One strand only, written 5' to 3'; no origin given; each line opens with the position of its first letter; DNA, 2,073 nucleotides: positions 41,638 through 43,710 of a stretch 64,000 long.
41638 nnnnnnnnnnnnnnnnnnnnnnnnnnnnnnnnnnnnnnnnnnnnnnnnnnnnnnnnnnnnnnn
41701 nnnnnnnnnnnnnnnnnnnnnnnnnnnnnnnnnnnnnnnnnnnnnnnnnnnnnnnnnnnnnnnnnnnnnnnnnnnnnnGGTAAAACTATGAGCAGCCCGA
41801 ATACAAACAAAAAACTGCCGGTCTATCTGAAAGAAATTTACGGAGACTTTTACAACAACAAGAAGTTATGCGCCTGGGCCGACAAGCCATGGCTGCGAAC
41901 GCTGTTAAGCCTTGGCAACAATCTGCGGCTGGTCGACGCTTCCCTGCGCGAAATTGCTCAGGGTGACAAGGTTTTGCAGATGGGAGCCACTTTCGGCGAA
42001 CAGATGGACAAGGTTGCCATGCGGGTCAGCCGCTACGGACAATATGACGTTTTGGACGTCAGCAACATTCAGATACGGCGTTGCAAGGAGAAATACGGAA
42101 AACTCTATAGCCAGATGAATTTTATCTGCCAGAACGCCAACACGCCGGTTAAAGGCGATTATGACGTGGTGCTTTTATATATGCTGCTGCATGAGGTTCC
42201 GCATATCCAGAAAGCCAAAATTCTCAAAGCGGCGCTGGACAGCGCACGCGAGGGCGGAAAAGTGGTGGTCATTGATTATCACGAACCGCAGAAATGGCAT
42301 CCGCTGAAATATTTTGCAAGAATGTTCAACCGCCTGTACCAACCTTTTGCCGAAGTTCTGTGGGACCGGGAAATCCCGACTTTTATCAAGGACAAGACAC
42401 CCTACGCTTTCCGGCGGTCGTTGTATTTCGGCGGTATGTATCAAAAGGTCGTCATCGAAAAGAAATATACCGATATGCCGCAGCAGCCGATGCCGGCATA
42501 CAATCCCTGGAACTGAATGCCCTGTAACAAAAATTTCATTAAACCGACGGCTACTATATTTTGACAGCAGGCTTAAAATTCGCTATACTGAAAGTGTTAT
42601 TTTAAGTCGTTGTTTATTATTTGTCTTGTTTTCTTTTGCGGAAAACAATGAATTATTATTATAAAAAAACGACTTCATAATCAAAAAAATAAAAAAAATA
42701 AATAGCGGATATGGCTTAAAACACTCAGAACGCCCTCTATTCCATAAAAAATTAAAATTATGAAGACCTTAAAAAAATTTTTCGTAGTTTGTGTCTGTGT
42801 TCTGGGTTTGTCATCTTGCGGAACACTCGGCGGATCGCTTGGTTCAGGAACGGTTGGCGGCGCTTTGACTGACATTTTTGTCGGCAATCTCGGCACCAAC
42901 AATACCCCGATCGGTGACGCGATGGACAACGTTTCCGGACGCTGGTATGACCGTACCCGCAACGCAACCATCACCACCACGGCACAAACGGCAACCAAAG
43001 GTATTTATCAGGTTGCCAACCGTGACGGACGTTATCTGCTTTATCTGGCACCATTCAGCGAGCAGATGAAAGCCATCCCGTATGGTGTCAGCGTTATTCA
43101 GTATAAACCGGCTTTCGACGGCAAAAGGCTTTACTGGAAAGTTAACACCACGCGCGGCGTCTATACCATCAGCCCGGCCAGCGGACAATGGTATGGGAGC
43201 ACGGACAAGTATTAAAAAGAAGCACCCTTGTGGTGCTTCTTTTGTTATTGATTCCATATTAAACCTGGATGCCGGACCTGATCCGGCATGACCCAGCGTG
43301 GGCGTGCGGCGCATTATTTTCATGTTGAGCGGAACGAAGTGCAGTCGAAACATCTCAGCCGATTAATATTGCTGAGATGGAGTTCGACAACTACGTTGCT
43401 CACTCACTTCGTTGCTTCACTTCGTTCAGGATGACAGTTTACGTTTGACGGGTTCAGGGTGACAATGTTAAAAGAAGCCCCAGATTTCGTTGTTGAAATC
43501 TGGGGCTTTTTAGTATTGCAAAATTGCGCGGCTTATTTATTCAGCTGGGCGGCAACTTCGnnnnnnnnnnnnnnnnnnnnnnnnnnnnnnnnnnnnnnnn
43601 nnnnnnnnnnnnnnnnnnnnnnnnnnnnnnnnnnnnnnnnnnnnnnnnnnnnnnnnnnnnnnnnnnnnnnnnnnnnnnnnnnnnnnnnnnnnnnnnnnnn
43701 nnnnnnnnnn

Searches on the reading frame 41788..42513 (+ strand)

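Call 28: search_protein_families(library=pfam, proteins=[window:41788-42513:+], max_evalue=0.1)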
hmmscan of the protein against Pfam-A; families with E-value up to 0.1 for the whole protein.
window:41788-42513:+ (242 aa): 8 families
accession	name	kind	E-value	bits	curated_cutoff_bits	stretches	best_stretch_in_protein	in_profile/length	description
PF13649.12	Methyltransf_25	-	9.8e-07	29.8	27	1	62-157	1-97/97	Methyltransferase domain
PF08242.18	Methyltransf_12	-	1.7e-05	25.9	30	1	63-158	1-97/98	Methyltransferase domain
PF08241.18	Methyltransf_11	-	0.00023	22.2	21.2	1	63-160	1-94/95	Methyltransferase domain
PF13489.12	Methyltransf_23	-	0.00033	20.9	27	1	54-170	18-129/164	Methyltransferase domain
PF01209.24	Ubie_methyltran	-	0.0019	18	20.1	1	57-169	46-159/233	ubiE/COQ5 methyltransferase family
PF13847.12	Methyltransf_31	-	0.0032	17.6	27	1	58-165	3-113/145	Methyltransferase domain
PF00891.24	Methyltransf_2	-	0.035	13.9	22.3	1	125-164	128-167/210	O-methyltransferase domain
PF01269.23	Fibrillarin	-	0.043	13.4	27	1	55-160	68-173/227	Fibrillarin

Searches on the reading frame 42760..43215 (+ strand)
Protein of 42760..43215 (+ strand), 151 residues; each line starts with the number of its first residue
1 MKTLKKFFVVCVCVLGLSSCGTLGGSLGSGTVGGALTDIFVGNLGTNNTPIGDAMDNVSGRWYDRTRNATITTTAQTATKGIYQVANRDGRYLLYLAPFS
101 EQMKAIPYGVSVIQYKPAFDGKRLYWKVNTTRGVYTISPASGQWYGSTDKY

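Call 14: find_encoding_contigs(protein=window:42760-43215:+, flank=3000, max_places=6)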
Protein window:42760-43215:+ (151 aa): 12 contigs read that carry it; 6 places shown.
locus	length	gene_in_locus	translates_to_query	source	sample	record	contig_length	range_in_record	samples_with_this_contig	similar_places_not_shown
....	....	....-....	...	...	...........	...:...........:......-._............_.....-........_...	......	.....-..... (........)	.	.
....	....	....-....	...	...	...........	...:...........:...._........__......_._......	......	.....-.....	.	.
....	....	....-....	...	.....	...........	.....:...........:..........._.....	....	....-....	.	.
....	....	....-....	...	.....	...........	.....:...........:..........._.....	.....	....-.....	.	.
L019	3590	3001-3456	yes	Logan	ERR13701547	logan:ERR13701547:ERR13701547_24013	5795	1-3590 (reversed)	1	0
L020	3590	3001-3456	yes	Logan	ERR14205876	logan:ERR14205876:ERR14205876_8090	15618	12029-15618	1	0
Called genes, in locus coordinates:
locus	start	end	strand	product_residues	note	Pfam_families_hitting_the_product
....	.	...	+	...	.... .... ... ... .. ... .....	-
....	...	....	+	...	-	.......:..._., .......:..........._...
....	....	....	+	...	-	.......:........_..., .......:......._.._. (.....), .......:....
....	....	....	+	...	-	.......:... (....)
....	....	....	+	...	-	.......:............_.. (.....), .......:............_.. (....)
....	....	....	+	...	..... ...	-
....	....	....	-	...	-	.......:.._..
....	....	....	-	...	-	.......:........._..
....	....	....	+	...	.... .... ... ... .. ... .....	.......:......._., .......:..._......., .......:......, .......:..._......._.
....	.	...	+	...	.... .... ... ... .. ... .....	-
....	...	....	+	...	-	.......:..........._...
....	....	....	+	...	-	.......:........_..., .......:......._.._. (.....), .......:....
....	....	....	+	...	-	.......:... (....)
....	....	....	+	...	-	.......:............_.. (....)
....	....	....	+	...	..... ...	-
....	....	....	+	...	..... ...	-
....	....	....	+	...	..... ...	-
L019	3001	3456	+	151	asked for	-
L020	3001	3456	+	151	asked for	-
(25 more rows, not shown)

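Call 28: search_protein_families(library=pfam, proteins=[window:42760-43212:+], max_evalue=0.1)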
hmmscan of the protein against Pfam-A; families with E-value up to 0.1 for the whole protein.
window:42760-43212:+ (151 aa): 0 families

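Call 34: find_homologous_proteins(query=window:42760-43212:+, max_evalue=0.001)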
Query window:42760-43212:+ (151 aa): 1 proteins with E <= 0.001 among 28 candidates.
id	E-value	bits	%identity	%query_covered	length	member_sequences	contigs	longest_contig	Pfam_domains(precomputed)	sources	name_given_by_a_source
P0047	2.4e-95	335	97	100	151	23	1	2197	-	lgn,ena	-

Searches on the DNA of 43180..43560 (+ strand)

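Call 8: search_rna_families(source=window, start=43180, end=43560, threshold=evalue, max_evalue=10, show_alignments=2)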
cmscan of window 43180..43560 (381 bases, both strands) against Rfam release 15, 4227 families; matches with E-value up to 10: 13.
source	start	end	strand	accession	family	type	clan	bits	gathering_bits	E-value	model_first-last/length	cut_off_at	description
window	43210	43261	-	RF02054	STnc420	Gene; sRNA;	-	19.9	70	0.22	1-58/58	no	Salmonella enterica sRNA STnc420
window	43438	43542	+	RF01770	rimP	Cis-reg; leader;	-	18.3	47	1.5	1-102/102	no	Gammaprotebacteria rimP leader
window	43183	43320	+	RF01770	rimP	Cis-reg; leader;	-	17.8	47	1.9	1-102/102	no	Gammaprotebacteria rimP leader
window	43205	43291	+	RF01796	frnS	Gene; sRNA;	-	16.7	60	2.2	1-119/119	no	Fumarate/nitrate reductase regulator sRNA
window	43269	43357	-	RF01665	P13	Gene; sRNA;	-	16.6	70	3.9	1-76/76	no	Pseudomonas sRNA P13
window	43469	43521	-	RF02399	NsiR1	Gene; sRNA;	-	15.4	39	1.6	1-60/60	no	Nitrogen stress-induced RNA 1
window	43215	43386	-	RF00512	Leu_leader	Cis-reg; leader;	-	15.3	50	1.3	1-148/148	no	Leucine operon leader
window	43204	43252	+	RF00969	mir-556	Gene; miRNA;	-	15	84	6.6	1-88/88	no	mir-556 microRNA precursor family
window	43457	43523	-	RF00937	mir-653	Gene; miRNA;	-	14.8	77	4.7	1-78/78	no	mir-653 microRNA precursor family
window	43472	43516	-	RF01459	rliE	Gene; sRNA;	-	14.7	90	5.1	139-182/222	no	Listeria sRNA rliE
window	43472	43512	+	RF03535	TEG147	Cis-reg;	-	14.6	56.1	6.1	1-60/60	no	Staphylococcus aureus small RNA TEG147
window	43460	43514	+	RF02399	NsiR1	Gene; sRNA;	-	13.6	39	4.5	1-60/60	no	Nitrogen stress-induced RNA 1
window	43180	43251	-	RF01808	MicX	Gene; sRNA;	-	11.4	75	5.2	1-77/194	3'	MicX Vibrio cholerae sRNA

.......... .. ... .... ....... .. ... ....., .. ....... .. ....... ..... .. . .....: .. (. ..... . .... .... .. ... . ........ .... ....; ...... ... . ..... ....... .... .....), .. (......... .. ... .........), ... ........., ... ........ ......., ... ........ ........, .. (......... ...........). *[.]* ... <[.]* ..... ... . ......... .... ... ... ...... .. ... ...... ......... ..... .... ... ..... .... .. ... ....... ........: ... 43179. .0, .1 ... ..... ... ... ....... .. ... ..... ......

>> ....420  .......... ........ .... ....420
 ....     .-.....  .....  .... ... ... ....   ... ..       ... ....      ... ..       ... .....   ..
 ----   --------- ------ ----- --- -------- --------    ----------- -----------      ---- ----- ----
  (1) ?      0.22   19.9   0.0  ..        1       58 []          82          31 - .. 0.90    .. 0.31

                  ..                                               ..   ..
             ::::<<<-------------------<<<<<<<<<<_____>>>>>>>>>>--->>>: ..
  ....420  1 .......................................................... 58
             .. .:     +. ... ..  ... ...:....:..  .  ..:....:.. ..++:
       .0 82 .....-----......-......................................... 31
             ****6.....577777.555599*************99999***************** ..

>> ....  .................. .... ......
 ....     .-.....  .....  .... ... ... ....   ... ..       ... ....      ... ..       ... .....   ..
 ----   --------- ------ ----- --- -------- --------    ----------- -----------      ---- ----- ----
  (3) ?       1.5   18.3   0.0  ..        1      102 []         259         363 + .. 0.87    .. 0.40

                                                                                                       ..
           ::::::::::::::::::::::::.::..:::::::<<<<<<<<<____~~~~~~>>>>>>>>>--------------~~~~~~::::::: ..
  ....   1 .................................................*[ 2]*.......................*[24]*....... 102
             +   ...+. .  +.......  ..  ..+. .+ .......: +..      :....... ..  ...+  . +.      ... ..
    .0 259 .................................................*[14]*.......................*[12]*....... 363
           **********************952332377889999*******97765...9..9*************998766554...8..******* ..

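Call 32: search_dna_similar(query=window:43215-43520:+, collection=plasmids, mode=distant, max_evalue=0.01)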
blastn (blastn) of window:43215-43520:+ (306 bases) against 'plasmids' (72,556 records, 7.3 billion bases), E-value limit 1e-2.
No match.
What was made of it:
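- There is no similarity to any of 72,556 plasmid records at E <= 0.01 (call 32).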

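Call 33: search_dna_similar(query=window:43215-43520:+, collection=phages, mode=distant, max_evalue=0.01)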
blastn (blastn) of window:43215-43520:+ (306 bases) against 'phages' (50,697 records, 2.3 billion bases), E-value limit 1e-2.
No match.
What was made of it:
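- Tried and rejected: No match (calls 32, 33).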
